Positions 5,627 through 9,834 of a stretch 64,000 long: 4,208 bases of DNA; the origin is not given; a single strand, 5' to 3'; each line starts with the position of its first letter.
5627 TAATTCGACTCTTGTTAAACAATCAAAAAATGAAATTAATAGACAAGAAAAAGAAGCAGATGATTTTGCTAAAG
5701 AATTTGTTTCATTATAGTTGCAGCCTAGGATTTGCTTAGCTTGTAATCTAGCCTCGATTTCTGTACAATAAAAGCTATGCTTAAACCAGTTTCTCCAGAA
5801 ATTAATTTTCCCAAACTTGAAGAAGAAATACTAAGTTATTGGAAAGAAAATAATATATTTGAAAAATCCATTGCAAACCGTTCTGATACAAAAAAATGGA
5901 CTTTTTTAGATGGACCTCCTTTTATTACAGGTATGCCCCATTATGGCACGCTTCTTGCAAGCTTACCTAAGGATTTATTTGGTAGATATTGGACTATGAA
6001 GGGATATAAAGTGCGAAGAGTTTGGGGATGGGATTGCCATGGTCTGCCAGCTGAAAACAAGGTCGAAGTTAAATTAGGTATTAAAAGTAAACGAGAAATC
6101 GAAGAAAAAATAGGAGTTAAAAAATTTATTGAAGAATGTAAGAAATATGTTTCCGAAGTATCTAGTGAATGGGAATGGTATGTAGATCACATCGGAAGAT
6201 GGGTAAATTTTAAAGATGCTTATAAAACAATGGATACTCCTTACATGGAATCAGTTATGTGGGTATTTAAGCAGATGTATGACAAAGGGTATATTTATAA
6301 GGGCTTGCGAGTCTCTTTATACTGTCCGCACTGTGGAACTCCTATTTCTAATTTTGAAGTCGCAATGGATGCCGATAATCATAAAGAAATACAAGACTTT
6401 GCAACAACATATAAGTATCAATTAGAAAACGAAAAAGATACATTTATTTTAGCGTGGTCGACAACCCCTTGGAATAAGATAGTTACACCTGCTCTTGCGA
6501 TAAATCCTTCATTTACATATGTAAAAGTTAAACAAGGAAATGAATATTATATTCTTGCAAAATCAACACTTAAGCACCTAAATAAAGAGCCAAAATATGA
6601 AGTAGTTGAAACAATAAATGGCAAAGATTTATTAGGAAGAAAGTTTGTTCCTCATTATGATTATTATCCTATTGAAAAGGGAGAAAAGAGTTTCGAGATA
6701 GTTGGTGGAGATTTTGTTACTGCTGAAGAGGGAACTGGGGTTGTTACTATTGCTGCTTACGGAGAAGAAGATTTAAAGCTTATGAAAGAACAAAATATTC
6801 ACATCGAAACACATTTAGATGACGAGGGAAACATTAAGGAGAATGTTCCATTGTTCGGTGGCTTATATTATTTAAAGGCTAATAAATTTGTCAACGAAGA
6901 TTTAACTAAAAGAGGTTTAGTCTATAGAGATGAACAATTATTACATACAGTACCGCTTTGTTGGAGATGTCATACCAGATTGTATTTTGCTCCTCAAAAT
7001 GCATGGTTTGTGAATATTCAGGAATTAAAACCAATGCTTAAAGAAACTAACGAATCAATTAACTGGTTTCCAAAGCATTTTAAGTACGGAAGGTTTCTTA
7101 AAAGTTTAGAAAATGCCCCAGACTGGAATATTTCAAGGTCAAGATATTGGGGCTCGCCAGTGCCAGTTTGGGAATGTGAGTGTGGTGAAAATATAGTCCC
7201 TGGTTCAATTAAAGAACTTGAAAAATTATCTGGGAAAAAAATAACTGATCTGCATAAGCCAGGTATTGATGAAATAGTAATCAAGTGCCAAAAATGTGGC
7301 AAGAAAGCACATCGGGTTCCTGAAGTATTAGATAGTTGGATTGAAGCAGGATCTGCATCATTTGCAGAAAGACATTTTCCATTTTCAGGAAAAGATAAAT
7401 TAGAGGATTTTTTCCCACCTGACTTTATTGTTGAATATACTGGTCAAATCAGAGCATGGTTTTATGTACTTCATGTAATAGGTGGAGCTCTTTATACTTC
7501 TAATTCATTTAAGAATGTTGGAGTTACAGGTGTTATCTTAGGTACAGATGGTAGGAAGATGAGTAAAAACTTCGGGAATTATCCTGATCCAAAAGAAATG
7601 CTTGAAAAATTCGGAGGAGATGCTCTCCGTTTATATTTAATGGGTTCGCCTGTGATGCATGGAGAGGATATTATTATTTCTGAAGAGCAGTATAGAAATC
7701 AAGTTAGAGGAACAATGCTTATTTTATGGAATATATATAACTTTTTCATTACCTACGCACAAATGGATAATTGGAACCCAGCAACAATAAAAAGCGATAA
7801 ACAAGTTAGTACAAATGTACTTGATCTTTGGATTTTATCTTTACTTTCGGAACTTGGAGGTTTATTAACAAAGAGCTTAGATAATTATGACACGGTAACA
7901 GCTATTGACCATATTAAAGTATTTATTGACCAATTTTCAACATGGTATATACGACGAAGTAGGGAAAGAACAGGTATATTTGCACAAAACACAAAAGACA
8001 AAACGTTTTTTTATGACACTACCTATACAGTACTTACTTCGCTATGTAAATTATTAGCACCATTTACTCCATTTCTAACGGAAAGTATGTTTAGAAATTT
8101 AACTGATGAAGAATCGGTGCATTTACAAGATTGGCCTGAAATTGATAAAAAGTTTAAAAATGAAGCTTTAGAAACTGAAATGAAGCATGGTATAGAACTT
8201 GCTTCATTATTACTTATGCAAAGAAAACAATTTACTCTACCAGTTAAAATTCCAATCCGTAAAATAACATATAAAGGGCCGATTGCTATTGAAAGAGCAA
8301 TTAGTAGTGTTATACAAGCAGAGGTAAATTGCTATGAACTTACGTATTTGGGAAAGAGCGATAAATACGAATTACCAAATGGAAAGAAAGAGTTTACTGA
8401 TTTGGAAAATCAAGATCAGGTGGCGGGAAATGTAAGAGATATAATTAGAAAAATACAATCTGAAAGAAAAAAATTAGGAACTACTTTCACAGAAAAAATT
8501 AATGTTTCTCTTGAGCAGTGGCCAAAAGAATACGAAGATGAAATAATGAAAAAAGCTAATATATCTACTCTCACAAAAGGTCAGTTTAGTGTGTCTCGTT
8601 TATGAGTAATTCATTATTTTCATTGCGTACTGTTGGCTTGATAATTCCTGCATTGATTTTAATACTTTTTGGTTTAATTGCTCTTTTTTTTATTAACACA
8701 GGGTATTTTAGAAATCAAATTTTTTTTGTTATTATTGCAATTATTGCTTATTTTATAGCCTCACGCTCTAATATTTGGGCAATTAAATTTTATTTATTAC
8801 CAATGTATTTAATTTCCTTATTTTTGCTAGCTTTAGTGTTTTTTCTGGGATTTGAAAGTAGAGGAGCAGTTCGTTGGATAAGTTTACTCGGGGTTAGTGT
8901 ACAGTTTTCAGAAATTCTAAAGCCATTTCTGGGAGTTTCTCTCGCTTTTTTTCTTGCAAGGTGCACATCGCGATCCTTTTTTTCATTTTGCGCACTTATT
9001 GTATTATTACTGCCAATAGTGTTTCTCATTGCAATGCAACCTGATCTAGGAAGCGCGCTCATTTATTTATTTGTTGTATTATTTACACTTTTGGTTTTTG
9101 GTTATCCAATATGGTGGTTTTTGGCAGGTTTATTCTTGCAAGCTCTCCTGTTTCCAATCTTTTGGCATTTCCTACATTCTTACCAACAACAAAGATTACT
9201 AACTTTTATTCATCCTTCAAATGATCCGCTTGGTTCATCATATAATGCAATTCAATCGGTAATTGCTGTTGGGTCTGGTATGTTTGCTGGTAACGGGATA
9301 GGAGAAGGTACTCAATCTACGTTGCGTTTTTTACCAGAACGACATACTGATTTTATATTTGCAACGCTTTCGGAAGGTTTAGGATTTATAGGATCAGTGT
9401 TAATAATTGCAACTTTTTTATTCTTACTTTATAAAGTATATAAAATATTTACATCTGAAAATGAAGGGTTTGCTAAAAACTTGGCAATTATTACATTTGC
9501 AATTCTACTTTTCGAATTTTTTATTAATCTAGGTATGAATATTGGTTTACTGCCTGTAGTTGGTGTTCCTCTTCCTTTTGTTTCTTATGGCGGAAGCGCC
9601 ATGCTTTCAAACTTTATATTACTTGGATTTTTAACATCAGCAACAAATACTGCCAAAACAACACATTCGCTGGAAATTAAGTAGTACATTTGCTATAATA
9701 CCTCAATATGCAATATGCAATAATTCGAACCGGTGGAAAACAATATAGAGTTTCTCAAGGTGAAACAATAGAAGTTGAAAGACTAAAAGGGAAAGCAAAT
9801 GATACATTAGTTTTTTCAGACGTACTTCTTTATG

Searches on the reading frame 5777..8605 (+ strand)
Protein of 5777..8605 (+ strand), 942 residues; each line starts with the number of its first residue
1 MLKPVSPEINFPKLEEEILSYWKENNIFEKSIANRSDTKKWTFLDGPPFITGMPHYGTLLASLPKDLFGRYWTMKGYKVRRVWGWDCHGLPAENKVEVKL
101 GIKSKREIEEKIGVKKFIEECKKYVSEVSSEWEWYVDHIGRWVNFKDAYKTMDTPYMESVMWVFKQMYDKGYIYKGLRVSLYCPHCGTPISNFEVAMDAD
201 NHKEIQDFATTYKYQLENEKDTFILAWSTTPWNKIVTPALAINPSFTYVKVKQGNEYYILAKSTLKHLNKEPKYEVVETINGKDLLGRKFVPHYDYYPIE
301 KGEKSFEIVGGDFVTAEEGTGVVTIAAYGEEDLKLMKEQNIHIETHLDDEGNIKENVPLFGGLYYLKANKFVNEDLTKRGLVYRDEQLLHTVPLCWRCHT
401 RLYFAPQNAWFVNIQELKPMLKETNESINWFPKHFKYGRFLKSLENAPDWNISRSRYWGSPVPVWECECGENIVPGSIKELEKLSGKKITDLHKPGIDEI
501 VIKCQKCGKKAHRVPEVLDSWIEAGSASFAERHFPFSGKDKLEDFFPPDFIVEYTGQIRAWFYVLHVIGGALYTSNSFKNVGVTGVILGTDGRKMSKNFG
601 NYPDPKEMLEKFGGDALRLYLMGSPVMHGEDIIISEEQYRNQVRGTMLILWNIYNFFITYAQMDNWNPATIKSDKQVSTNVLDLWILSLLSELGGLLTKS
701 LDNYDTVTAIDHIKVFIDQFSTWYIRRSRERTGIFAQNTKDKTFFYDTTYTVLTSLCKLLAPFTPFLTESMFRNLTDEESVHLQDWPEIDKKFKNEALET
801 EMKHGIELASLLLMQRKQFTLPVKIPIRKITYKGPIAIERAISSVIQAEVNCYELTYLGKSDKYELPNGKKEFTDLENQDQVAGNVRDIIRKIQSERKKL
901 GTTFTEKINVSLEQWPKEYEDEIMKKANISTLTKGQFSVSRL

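Call 31: find_encoding_contigs(protein=window:5777-8605:+, flank=10000, max_places=1)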
Protein window:5777-8605:+ (942 aa): 3 contigs read that carry it; 1 place shown.
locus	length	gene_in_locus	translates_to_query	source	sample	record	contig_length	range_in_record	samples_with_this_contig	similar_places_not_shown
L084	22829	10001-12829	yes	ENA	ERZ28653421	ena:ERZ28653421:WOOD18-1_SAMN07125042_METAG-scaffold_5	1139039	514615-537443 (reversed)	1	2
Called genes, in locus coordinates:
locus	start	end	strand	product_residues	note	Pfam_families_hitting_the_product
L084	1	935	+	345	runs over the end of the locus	PF03816:LytR_cpsA_psr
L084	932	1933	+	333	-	PF26549:Tricorn_N (faint), PF26550:Tricorn_2nd (faint)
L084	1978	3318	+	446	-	PF00753:Lactamase_B, PF23023:Anti-Pycsar_Apyc1, PF12706:Lactamase_B_2, PF16661:Lactamase_B_6, PF10996:Beta-Casp, PF07521:RMMBL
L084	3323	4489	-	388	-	PF13493:DUF4118, PF00512:HisKA, PF02518:HATPase_c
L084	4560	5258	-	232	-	PF13624:SurA_N_3, PF09312:SurA_N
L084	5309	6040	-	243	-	PF01479:S4 (weak), PF00849:PseudoU_synth_2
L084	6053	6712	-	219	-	-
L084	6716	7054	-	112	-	PF00254:FKBP_C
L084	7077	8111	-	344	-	PF01757:Acyl_transf_3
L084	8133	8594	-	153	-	PF03449:GreA_GreB_N, PF01272:GreA_GreB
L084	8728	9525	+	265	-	-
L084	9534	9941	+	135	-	PF01435:Peptidase_M48 (weak), PF06114:Peptidase_M78 (weak), PF10463:Peptidase_U49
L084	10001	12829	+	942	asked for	PF00133:tRNA-synt_1, PF09334:tRNA-synt_1g, PF08264:Anticodon_1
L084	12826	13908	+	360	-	PF01098:FTSW_RODA_SPOVE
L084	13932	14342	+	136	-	PF00829:Ribosomal_L21p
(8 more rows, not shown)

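Call 41: search_protein_families(library=ncbifam, proteins=[window:5777-8605:+], max_evalue=0.00001)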
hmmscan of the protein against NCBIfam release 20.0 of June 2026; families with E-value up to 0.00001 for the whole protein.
window:5777-8605:+ (942 aa): 15 families
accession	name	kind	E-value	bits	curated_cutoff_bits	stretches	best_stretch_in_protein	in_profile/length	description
TIGR00392.1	ileS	equivalog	8.6e-218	725.6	621.4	1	8-830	5-847/861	isoleucine--tRNA ligase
NF000257.1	MupA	exception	4e-188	627.4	1900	1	15-851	9-840/1024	mupirocin-resistant isoleucine--tRNA ligase MupA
NF000258.1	MupB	exception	1.2e-183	612.6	1900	1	15-828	9-815/1033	mupirocin-resistant isoleucine--tRNA ligase MupB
TIGR00422.1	valS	equivalog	3.8e-121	405.7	612.1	2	304-894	252-828/863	valine--tRNA ligase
NF009687.0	PRK13208.1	equivalog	1.7e-117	393.7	738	2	305-862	252-793/801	valine--tRNA ligase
NF004349.1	PRK05729.1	equivalog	1.4e-102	344.5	704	2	303-903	245-810/860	valine--tRNA ligase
NF040702.1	ileS_w_GNAT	exception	3.3e-75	253.5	1999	2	258-796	448-978/1100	isoleucine--tRNA ligase, N-acetyltransferase domain-containing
NF011492.0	PRK14900.1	equivalog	4.8e-57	193.6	1783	2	305-836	262-773/1044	valine--tRNA ligase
NF008957.0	PRK12300.1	subfamily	6.5e-50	170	677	2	10-323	5-311/946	leucine--tRNA ligase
NF000540.1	alt_ValS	exception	5.9e-49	166.8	900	2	360-833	337-801/827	valine--tRNA ligase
TIGR00395.1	leuS_arch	equivalog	3.3e-45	154.5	648.5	2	15-325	4-307/938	leucine--tRNA ligase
TIGR00396.1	leuS_bact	equivalog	2.2e-35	122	548.4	3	10-204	2-175/843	leucine--tRNA ligase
TIGR00398.1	metG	equivalog_domain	4.4e-27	95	336.35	2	49-195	9-135/530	methionine--tRNA ligase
NF008900.0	PRK12267.1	equivalog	1.1e-16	60.5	598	1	578-779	284-480/648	methionine--tRNA ligase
NF001100.0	PRK00133.1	equivalog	6.7e-15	54.6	587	0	48-188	14-134/676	methionine--tRNA ligase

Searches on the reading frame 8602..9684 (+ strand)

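Call 41: search_protein_families(library=ncbifam, proteins=[window:8602-9684:+], max_evalue=0.00001)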
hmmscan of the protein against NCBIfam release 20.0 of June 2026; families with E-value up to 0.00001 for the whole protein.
window:8602-9684:+ (360 aa): 6 families
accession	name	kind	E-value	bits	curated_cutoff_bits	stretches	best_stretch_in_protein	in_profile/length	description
TIGR02210.1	rodA_shape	equivalog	5.2e-90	302.1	336.7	1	12-348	3-353/357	rod shape-determining protein RodA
TIGR02614.1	ftsW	equivalog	3.5e-78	263.2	337.5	1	33-348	35-354/357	putative lipid II flippase FtsW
NF008060.0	PRK10794.1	equivalog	2e-59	201.4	590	1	33-346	43-358/370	peptidoglycan glycosyltransferase MrdB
TIGR02615.1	spoVE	exception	4.1e-47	161.4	448.8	1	35-344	37-349/354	stage V sporulation protein E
NF037961.1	RodA_shape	subfamily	8.1e-45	153.9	150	2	186-341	239-401/415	rod shape-determining protein RodA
NF008042.0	PRK10774.1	equivalog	9.2e-40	136.8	493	1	38-337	75-378/405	cell division protein FtsW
